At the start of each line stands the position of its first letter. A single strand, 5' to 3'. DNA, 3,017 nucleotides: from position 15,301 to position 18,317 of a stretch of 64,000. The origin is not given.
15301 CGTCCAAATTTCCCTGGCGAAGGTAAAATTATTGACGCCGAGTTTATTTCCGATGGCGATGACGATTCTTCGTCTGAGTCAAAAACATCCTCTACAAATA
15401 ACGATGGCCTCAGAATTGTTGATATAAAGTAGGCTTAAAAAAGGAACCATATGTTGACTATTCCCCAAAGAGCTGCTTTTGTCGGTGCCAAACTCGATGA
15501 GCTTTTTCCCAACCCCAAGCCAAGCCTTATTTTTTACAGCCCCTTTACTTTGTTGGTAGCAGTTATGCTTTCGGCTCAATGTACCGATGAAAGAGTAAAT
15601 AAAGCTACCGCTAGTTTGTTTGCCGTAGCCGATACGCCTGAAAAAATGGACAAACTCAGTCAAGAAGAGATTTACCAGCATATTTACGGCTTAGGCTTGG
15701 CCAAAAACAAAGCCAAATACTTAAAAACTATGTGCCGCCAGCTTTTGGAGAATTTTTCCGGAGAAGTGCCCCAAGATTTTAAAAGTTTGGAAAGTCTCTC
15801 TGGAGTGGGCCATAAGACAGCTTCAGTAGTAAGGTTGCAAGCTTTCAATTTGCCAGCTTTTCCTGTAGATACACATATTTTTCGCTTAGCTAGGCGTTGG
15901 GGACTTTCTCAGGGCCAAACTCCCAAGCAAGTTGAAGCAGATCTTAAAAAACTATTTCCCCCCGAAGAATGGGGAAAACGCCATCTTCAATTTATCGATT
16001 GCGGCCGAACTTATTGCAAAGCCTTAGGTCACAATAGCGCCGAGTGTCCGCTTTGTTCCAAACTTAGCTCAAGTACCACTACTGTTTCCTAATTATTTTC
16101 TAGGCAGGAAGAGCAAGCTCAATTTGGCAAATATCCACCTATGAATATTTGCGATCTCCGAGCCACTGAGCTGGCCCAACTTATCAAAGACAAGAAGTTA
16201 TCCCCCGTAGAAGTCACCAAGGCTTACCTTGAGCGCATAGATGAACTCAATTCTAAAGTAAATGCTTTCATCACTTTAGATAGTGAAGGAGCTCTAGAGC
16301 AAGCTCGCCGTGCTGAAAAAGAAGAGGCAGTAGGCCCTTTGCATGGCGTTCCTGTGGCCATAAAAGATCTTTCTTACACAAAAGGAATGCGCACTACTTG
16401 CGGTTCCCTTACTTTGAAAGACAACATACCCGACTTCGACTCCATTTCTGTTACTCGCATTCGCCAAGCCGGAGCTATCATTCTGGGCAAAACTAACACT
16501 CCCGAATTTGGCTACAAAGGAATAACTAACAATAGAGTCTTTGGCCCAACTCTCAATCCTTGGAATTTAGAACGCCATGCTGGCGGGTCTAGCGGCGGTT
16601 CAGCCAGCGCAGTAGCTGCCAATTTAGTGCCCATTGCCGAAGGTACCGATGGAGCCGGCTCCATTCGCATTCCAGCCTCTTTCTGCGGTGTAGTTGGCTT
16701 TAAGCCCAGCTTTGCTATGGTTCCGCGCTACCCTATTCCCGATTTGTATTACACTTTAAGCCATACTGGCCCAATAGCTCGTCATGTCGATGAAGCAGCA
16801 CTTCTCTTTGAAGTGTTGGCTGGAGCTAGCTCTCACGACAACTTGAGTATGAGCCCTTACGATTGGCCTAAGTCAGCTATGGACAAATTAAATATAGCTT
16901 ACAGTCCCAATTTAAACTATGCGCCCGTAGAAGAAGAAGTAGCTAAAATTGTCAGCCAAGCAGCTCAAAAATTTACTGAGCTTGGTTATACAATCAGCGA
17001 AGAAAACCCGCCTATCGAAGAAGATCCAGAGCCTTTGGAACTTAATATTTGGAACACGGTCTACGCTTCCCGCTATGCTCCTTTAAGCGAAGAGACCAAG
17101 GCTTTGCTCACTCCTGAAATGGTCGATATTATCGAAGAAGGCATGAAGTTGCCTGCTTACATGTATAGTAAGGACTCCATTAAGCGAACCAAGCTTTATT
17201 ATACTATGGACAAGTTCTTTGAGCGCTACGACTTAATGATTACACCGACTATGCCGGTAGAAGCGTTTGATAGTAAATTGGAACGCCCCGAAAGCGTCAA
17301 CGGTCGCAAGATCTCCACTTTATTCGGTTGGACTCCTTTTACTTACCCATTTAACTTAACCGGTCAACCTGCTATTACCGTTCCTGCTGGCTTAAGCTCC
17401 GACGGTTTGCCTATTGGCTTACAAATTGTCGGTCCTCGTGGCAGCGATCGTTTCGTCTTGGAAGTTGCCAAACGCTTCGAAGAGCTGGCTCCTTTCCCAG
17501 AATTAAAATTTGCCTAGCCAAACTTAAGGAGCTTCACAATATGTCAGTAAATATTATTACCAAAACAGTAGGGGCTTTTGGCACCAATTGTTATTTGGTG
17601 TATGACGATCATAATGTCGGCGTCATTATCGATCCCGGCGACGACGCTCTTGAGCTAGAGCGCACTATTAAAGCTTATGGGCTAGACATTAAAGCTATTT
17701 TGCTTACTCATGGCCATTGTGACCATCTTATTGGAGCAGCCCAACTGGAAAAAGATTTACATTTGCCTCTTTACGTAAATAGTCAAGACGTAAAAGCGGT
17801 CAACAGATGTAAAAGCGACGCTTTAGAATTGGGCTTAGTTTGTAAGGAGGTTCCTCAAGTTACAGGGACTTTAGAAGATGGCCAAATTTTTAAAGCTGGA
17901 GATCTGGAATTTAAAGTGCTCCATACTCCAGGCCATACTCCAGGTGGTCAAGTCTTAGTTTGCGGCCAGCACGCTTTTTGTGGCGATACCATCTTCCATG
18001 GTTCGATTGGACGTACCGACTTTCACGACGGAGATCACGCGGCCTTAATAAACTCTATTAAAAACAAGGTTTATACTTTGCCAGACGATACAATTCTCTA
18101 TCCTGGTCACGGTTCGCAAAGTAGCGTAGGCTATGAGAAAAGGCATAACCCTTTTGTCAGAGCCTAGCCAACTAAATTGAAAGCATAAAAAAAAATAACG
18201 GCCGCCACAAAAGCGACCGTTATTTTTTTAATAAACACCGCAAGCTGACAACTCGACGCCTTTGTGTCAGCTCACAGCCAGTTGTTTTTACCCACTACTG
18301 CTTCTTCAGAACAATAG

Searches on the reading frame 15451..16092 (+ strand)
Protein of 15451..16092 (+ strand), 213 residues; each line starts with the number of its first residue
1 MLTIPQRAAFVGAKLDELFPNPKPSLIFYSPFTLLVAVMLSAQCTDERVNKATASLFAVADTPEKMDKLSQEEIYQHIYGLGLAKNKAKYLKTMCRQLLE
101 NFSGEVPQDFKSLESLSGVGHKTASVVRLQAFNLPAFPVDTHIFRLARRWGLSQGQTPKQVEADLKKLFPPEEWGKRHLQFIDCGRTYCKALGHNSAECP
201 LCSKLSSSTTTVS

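Call 15: search_protein_families(library=pfam, proteins=[window:15451-16092:+], max_evalue=0.001)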
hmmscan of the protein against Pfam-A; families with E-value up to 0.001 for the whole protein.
window:15451-16092:+ (213 aa): 2 families
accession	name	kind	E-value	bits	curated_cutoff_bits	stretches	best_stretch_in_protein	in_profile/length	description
PF00730.31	HhH-GPD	-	6.6e-27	94.4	26.2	1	36-171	1-108/108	HhH-GPD superfamily base excision DNA repair protein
PF00633.29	HHH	-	0.00064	19.9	24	0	102-128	2-28/30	Helix-hairpin-helix motif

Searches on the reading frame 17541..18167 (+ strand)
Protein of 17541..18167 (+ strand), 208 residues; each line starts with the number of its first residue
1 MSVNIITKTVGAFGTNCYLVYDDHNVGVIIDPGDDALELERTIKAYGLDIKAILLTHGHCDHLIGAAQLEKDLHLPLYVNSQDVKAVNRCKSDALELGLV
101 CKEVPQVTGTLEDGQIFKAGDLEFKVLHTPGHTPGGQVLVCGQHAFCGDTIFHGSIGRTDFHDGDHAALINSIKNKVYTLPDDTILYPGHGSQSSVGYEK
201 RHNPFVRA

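Call 15: search_protein_families(library=pfam, proteins=[window:17541-18167:+], max_evalue=0.001)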
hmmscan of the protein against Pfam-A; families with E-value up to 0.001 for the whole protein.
window:17541-18167:+ (208 aa): 3 families
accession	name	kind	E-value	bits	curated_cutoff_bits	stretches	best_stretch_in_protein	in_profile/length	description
PF00753.33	Lactamase_B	-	6e-23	82.2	22.7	1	11-190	2-196/196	Metallo-beta-lactamase superfamily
PF12706.13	Lactamase_B_2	-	1.1e-06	28.9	27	1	28-131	3-112/200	Beta-lactamase superfamily domain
PF13483.12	Lactamase_B_3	-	0.00021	21.8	24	1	13-170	5-115/160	Beta-lactamase superfamily domain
